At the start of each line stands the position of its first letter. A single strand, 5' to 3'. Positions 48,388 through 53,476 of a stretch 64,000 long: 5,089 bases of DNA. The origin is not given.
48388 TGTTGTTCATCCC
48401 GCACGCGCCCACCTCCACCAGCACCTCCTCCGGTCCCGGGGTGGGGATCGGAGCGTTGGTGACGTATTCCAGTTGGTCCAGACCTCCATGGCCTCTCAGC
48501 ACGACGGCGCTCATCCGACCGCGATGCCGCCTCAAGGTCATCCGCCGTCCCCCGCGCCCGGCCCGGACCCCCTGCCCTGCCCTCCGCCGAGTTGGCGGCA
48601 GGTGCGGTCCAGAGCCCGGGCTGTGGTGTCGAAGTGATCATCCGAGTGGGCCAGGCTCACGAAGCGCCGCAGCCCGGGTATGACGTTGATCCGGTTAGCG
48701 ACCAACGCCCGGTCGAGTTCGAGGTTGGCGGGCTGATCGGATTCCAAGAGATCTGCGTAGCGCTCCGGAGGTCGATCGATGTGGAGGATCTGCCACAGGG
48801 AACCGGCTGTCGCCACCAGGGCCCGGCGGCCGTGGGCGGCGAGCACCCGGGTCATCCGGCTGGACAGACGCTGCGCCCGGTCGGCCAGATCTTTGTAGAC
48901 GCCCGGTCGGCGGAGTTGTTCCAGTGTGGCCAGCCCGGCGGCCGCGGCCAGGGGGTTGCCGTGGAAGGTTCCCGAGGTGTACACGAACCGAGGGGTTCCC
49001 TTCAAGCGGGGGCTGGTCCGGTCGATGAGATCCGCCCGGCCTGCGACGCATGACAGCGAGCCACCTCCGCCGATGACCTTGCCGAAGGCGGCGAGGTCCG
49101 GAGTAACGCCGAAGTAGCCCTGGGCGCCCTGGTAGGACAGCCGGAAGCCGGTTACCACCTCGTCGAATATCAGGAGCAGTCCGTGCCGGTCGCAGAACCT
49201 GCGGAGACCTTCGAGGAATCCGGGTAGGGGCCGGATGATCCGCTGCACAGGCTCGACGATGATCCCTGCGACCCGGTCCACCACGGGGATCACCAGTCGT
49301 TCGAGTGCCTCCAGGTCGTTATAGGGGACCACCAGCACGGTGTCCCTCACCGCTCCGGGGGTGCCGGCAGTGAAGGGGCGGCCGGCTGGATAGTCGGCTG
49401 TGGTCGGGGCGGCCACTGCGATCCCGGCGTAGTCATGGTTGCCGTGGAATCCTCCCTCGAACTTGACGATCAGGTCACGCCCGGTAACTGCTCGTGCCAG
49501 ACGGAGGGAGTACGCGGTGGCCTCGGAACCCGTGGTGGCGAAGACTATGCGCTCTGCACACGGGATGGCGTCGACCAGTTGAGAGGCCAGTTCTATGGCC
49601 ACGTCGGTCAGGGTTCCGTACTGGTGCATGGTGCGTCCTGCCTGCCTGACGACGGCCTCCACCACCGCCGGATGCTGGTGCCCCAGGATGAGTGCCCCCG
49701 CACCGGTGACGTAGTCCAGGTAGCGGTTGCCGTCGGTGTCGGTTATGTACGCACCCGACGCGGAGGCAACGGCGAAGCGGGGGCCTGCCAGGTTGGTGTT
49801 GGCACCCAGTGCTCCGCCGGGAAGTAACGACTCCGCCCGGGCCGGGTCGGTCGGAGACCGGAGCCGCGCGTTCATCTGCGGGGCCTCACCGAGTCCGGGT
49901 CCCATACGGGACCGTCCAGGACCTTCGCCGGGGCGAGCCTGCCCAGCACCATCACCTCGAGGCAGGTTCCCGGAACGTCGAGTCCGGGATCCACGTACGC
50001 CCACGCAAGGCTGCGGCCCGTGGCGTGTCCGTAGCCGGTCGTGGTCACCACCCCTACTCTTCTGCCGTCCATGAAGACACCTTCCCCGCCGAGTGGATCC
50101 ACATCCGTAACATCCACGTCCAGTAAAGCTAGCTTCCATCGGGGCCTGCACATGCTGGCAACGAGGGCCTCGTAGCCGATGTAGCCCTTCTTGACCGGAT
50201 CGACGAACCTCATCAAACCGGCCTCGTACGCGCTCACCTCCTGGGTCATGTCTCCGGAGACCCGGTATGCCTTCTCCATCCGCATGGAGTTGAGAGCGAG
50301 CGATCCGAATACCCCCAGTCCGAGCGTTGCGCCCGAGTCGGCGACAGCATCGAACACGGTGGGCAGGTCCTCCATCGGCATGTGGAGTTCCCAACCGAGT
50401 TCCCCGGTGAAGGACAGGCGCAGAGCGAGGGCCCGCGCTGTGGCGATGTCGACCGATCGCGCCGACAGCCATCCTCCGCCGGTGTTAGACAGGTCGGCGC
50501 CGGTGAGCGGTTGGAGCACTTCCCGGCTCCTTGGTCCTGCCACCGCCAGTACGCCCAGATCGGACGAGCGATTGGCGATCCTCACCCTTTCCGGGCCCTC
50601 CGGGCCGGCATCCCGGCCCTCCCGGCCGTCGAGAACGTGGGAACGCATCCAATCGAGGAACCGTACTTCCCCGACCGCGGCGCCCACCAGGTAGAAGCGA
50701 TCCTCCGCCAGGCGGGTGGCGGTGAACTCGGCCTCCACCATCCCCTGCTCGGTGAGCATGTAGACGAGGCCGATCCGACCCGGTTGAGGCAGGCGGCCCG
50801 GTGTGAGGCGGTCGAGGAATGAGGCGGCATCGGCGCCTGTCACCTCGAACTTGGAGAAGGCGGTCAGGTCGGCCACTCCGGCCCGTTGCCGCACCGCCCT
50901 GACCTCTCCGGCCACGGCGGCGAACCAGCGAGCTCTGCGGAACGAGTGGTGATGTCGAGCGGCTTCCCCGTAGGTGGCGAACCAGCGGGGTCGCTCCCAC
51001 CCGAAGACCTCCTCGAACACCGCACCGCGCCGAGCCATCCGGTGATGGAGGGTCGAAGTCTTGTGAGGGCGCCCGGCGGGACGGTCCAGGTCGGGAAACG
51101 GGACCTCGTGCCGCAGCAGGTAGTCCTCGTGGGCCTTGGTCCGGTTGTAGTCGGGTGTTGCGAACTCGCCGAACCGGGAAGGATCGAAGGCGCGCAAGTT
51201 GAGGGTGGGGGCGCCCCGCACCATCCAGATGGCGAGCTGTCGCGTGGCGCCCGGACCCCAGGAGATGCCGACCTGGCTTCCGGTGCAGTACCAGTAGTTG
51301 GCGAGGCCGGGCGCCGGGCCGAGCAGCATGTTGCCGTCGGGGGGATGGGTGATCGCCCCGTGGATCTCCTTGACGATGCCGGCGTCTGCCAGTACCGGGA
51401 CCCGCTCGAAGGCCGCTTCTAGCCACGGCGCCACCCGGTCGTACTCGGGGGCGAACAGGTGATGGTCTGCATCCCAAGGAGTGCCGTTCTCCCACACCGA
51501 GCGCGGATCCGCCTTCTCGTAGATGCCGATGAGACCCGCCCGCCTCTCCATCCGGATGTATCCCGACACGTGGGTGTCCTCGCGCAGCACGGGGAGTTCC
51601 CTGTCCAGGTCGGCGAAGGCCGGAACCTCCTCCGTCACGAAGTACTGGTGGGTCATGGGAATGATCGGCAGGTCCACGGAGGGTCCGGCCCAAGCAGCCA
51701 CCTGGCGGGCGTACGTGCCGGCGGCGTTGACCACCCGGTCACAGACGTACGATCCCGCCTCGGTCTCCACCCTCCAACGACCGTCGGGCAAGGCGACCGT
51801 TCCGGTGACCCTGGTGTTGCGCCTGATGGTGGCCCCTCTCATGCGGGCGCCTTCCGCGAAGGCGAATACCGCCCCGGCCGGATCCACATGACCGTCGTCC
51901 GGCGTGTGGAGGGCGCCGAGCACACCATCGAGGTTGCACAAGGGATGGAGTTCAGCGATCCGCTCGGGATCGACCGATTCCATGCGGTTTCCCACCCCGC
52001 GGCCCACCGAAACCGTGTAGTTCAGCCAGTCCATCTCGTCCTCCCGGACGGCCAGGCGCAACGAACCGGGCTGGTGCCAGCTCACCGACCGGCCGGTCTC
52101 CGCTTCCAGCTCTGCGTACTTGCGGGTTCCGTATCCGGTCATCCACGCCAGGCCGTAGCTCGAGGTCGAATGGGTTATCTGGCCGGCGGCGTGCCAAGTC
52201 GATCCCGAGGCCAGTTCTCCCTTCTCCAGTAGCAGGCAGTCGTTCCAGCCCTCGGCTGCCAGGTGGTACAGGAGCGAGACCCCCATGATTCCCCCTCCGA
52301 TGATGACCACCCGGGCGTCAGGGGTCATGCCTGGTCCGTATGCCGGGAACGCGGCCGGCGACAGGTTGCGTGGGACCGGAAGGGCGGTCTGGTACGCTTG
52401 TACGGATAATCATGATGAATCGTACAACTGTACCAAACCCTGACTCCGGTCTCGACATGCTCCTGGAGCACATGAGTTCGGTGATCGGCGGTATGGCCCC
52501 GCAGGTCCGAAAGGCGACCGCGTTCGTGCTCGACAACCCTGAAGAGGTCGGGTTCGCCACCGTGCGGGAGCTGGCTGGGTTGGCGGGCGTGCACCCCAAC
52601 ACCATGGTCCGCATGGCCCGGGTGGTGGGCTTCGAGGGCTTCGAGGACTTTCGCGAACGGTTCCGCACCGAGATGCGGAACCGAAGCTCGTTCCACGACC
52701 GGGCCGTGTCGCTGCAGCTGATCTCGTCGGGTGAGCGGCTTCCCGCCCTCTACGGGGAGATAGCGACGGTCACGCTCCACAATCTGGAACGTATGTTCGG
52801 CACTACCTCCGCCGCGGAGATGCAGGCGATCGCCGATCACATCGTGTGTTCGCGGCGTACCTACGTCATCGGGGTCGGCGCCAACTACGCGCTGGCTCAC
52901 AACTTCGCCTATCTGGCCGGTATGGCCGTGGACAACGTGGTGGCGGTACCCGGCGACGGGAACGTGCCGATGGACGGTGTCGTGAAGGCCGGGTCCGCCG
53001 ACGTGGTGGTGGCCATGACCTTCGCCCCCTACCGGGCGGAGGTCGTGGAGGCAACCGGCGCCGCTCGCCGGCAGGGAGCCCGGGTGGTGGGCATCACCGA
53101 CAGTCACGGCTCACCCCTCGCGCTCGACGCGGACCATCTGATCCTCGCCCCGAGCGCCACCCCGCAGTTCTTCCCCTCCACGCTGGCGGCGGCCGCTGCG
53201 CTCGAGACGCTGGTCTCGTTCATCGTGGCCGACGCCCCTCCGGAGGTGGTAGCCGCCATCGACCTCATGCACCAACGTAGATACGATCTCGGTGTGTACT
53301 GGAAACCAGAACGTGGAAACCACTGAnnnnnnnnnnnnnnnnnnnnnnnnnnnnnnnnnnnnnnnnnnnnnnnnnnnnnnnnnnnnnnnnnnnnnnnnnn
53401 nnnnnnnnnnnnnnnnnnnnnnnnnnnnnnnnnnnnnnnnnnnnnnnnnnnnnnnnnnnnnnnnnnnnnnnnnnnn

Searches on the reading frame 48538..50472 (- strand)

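Call 21: search_protein_families(library=pfam, proteins=[window:48538-50472:-], max_evalue=0.0001)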
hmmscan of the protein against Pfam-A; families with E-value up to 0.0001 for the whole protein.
window:48538-50472:- (644 aa): 1 family
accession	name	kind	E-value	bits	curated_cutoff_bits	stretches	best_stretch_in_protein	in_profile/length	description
PF00202.27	Aminotran_3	-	1.1e-59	202.6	30.5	1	233-553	11-339/403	Aminotransferase class-III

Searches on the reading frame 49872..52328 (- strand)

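Call 13: search_protein_families(library=pfam, proteins=[window:49872-52328:-], max_evalue=0.0001)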
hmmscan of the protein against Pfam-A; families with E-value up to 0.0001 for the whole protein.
window:49872-52328:- (818 aa): 4 families
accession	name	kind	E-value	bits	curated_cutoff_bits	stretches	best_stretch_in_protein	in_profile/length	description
PF01571.26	GCV_T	-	8.7e-63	212.4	25.6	1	427-707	1-254/255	Aminomethyltransferase folate-binding domain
PF01266.30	DAO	-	6.5e-61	207.2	27.9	1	6-366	1-351/353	FAD dependent oxidoreductase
PF08669.17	GCV_T_C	-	3.2e-16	59.4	25.9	1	733-810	3-80/80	Glycine cleavage T-protein C-terminal barrel domain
PF16350.10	FAO_M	-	8.6e-11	42.3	27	1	372-425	2-56/56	FAD dependent oxidoreductase central domain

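Call 38: search_protein_families(library=ncbifam, proteins=[window:49872-52328:-], max_evalue=0.00001)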
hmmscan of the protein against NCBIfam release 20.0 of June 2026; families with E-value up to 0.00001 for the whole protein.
window:49872-52328:- (818 aa): 23 families
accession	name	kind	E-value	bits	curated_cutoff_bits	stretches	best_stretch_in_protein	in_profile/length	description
TIGR01372.1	soxA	subfamily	3.5e-51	174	1164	1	421-815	606-993/996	sarcosine oxidase subunit alpha family protein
NF001567.0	PRK00389.1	subfamily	7.2e-37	127.2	300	1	468-809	30-353/359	glycine cleavage system aminomethyltransferase GcvT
NF053776.1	TmaoDeMthMsil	equivalog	2e-35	122.5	1100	1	474-817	420-762/763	trimethylamine N-oxide demethylase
TIGR00528.1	gcvT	equivalog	2.7e-25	89.1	235.85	1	467-805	27-356/362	glycine cleavage system aminomethyltransferase GcvT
TIGR02352.1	thiamin_ThiO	equivalog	2.2e-24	86.3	250.8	1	7-213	1-213/351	glycine oxidase ThiO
TIGR03364.1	HpnW_proposed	hypoth_equivalog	2.8e-19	69.4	285.1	1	6-205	2-195/365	TIGR03364 family FAD-dependent oxidoreductase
TIGR01373.1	soxB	subfamily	2.8e-19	69.3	529.45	1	6-386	32-399/407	sarcosine oxidase subunit beta family protein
NF010093.0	PRK13579.1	equivalog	6.6e-18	64.6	459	1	473-808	42-363/371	glycine cleavage system aminomethyltransferase GcvT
NF008425.0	PRK11259.1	equivalog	6.2e-16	58.3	257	1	4-212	4-210/377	N-methyl-L-tryptophan oxidase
TIGR03377.1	glycerol3P_GlpA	equivalog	6.2e-15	54.7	552.8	1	7-220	2-217/530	anaerobic glycerol-3-phosphate dehydrogenase subunit GlpA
NF008726.1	PRK11728.1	equivalog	1.5e-14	53.7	299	1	6-233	2-228/389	L-2-hydroxyglutarate oxidase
NF001933.0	PRK00711.1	subfamily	5e-13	48.8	383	1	66-225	114-273/429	D-amino acid dehydrogenase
NF033460.1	glycerol3P_ox_II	equivalog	1.8e-12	47.1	460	1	7-215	4-216/361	type 2 glycerol-3-phosphate oxidase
NF009133.0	PRK12486.1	equivalog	3.1e-12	46.1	410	1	469-805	41-365/369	dimethylsulfoniopropionate demethylase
NF008313.0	PRK11101.1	equivalog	6e-12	44.9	425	1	5-215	9-221/548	anaerobic glycerol-3-phosphate dehydrogenase subunit A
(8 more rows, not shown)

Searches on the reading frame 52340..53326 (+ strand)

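Call 13: search_protein_families(library=pfam, proteins=[window:52340-53326:+], max_evalue=0.0001)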
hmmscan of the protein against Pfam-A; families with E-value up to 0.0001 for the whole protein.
window:52340-53326:+ (328 aa): 2 families
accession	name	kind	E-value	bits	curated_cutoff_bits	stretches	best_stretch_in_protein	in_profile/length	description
PF01380.27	SIS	-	5.3e-16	59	25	1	168-294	2-128/131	SIS domain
PF01418.23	HTH_6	-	2.4e-07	31.1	28.3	1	41-112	3-74/77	Helix-turn-helix domain, rpiR family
